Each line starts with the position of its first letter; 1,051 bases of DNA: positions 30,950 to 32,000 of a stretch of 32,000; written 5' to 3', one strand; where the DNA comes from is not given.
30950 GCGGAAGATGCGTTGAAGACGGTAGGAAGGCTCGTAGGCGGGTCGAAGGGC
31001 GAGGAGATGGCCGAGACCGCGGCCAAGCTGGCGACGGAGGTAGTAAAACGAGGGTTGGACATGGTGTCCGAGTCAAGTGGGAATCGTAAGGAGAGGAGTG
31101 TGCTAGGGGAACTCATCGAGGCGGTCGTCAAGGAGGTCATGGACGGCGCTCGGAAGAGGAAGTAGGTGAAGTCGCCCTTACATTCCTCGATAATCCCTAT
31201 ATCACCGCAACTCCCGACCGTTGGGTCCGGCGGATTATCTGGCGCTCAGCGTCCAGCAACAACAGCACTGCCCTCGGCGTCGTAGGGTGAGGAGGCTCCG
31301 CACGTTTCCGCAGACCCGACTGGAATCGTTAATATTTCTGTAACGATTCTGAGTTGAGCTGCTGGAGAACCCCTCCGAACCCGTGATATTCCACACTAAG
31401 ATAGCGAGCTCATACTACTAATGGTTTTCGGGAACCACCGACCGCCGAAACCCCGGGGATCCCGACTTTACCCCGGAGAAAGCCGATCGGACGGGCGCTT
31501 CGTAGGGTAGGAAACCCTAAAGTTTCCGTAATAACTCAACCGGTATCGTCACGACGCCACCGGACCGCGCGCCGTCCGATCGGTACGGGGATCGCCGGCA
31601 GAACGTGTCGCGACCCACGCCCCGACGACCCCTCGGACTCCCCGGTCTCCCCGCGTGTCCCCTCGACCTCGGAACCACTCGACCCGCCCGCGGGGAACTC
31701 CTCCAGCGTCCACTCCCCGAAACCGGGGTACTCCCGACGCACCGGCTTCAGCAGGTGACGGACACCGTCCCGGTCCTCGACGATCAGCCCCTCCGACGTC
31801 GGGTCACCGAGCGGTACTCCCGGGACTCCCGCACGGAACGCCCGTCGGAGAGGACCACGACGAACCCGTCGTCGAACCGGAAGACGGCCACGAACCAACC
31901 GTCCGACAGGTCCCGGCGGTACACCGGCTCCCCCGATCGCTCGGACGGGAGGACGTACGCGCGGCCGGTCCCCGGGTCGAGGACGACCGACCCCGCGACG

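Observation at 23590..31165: Plasmid-like block: operator-wHTH-ParA-unknown cassette fused to a triplicated unknown family and a PLD nuclease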

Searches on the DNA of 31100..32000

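Call 96: search_rna_families(source=window, start=31100, end=32000, threshold=evalue, max_evalue=1)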
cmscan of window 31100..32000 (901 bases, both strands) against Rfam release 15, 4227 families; matches with E-value up to 1: 1.
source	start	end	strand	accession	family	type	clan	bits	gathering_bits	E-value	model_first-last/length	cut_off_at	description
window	31237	31363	-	RF02855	Ysr251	Gene; antisense;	-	12.8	100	0.94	1-194/194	no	Yersinia sRNA 251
